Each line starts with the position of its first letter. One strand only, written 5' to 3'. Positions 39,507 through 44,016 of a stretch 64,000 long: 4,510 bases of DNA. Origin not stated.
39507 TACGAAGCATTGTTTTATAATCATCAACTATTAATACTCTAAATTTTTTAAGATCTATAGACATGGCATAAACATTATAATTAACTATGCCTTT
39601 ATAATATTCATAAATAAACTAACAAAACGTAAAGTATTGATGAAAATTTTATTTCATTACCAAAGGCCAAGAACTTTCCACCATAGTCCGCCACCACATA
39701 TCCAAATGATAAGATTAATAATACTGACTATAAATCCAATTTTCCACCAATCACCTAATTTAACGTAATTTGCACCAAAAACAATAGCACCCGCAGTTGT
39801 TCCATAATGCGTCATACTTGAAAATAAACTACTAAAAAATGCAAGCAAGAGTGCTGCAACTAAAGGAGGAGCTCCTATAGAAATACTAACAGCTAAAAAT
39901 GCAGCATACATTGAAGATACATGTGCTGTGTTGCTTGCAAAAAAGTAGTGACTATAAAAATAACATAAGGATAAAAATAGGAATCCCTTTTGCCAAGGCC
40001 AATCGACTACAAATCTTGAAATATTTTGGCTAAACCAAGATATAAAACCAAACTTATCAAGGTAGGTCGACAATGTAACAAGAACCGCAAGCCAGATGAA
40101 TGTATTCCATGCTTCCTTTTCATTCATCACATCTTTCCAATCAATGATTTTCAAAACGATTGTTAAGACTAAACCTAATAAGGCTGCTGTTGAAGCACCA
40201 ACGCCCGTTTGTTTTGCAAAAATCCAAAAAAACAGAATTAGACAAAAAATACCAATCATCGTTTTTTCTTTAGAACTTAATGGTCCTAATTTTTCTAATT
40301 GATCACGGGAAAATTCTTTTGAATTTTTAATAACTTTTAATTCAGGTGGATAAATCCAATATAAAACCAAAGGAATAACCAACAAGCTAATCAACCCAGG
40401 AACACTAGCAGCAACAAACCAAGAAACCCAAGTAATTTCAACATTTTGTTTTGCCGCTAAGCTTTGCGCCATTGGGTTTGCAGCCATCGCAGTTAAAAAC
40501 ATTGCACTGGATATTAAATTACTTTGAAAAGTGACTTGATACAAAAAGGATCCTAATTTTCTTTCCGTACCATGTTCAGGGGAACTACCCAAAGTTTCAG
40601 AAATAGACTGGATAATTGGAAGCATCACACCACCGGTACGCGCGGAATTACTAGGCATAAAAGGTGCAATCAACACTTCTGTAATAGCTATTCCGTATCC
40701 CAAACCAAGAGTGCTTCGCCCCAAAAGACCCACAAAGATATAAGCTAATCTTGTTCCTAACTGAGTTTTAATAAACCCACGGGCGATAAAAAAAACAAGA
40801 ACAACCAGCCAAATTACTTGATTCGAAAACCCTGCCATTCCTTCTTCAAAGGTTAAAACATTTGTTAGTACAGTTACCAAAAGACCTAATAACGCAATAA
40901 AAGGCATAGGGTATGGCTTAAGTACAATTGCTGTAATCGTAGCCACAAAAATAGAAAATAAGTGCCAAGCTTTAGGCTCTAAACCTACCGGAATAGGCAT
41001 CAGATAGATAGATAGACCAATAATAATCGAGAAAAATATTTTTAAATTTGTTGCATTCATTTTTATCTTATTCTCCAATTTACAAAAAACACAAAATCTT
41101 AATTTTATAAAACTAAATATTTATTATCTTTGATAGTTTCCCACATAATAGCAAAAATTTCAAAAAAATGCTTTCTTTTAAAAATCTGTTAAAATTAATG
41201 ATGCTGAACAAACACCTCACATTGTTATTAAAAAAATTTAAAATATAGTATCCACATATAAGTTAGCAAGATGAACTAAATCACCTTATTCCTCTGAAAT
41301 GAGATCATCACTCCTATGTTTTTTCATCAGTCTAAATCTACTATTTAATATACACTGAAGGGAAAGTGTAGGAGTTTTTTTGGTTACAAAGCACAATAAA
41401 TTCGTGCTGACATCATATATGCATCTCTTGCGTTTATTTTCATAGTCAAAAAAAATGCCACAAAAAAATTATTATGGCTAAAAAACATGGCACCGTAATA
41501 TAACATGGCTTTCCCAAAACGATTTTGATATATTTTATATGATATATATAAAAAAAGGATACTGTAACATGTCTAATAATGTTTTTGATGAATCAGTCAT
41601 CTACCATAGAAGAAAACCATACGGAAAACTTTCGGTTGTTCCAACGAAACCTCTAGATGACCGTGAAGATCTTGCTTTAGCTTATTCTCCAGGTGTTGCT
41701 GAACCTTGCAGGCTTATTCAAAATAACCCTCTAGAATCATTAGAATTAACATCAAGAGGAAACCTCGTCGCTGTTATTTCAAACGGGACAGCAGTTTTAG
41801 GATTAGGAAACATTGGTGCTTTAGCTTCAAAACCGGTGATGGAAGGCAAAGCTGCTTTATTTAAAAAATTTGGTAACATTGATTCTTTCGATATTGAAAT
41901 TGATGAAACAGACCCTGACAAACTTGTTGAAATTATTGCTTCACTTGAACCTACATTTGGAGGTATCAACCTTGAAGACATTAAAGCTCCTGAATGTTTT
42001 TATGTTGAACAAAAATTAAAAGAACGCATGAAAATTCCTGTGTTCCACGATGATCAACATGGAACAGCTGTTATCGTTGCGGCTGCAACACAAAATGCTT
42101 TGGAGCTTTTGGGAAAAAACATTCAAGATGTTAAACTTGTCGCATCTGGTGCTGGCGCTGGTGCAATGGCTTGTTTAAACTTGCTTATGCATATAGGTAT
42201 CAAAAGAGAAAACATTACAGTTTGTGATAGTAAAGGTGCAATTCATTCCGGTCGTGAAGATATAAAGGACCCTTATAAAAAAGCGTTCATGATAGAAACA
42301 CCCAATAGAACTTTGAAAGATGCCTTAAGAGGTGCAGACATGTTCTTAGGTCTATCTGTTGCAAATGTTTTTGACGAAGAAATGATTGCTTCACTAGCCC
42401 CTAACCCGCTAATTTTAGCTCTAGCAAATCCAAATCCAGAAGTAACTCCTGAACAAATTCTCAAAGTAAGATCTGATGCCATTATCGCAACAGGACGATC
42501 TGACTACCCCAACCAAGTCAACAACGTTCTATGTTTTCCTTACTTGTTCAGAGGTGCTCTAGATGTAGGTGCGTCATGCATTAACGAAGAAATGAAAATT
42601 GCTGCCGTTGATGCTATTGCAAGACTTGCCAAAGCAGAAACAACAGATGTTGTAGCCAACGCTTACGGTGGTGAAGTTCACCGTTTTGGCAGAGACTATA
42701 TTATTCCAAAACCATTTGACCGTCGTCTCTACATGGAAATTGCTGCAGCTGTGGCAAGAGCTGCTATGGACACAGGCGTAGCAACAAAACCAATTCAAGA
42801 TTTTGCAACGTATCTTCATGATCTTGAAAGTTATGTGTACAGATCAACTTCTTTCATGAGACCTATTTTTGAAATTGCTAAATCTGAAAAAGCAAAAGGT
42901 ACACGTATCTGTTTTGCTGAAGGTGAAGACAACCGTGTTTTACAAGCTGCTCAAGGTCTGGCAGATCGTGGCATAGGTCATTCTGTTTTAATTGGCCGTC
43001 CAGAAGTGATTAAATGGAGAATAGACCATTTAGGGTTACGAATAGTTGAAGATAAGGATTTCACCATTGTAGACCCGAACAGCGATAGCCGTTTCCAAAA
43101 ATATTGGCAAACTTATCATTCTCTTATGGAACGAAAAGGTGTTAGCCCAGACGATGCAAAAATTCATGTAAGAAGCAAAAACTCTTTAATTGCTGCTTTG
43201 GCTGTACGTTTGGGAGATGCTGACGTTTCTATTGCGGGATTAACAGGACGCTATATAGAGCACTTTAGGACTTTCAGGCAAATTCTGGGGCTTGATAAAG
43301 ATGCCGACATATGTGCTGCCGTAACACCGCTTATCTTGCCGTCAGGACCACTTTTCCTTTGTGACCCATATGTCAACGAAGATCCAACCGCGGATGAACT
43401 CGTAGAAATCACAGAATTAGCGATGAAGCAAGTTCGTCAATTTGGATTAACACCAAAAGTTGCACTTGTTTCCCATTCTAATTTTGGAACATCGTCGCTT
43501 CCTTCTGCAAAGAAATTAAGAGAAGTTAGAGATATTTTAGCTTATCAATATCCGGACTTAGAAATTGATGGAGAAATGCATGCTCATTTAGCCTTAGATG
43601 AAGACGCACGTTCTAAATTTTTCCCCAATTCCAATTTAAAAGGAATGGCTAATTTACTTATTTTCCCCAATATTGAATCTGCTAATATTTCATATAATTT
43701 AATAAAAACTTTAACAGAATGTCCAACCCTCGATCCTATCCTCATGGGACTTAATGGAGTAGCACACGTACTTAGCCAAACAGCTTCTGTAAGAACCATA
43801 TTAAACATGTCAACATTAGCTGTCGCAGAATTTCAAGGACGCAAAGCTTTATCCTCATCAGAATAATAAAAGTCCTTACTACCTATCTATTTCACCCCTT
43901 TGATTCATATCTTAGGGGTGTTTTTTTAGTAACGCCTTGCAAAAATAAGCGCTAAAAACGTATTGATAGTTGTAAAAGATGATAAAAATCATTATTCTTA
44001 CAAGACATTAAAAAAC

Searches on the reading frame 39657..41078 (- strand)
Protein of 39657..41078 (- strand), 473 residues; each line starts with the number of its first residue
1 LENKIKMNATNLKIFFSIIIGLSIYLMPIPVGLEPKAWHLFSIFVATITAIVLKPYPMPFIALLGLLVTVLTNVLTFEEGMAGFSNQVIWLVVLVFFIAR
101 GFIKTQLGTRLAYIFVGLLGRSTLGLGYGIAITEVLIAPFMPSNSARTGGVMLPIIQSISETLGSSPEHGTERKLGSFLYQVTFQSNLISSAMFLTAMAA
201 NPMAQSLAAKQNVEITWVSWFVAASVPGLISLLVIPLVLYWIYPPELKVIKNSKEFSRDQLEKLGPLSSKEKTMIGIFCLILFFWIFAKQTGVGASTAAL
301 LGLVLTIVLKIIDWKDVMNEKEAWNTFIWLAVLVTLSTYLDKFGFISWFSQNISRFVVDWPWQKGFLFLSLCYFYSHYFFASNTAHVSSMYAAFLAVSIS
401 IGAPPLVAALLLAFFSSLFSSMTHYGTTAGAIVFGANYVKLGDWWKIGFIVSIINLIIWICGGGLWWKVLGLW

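Call 23: search_protein_families(library=ncbifam, proteins=[window:39657-41078:-], max_evalue=0.00001)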
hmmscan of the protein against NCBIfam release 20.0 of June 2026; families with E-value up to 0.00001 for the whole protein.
window:39657-41078:- (473 aa): 1 family
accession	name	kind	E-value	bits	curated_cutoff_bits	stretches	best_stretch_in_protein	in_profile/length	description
TIGR00785.1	dass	subfamily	2.3e-128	428.7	198.6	1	28-467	1-444/444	DASS family sodium-coupled anion symporter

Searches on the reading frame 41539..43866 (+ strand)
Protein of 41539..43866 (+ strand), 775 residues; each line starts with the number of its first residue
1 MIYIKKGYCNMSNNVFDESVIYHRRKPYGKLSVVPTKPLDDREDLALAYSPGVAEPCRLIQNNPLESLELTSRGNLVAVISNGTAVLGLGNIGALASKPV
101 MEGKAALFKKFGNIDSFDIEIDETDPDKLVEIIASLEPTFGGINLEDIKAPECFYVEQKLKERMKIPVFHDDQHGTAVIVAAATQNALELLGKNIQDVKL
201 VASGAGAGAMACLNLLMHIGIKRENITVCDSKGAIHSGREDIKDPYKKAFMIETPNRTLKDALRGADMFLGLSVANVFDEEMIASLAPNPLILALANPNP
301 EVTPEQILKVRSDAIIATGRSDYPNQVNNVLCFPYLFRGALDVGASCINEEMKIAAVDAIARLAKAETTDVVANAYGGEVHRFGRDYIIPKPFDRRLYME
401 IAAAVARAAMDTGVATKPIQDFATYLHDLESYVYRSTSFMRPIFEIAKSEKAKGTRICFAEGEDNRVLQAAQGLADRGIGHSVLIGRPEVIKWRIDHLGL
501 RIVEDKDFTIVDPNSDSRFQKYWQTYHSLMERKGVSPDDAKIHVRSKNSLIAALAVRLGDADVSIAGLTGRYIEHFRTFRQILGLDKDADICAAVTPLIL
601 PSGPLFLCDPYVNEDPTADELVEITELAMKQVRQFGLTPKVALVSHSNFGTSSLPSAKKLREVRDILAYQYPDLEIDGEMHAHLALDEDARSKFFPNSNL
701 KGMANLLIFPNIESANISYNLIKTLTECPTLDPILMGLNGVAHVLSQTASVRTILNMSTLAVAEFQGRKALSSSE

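Call 23: search_protein_families(library=ncbifam, proteins=[window:41539-43866:+], max_evalue=0.00001)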
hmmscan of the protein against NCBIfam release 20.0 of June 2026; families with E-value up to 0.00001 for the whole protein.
window:41539-43866:+ (775 aa): 9 families
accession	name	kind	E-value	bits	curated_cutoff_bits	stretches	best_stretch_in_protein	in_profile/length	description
NF009501.0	PRK12861.1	subfamily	7.1e-302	1003.1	1178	1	20-765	12-760/764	NADP-dependent malic enzyme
NF007233.1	PRK09653.1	subfamily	7.4e-48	163.7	310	1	446-762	5-316/319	phosphotransacetylase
TIGR00651.1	pta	equivalog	1.2e-44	153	311.2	1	457-760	1-302/304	phosphate acetyltransferase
NF004167.0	PRK05632.1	equivalog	2.2e-43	148.9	418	1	444-766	387-702/708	phosphate acetyltransferase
NF010052.0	PRK13529.1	subfamily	5.8e-22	78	326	1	143-421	244-544/564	oxaloacetate-decarboxylating malate dehydrogenase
NF004472.0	PRK05805.1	subfamily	2.6e-11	43.1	399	1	605-757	137-290/302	phosphate butyryltransferase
TIGR02706.1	P_butyryltrans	equivalog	7.3e-11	41.8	410.5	1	605-761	133-290/294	phosphate butyryltransferase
NF041582.1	malolactic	exception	2.4e-10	39.7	850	1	146-428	230-529/536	malolactic enzyme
TIGR02709.1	branched_ptb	equivalog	5e-07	29.6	475.15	1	587-722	94-230/271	branched-chain phosphotransacylase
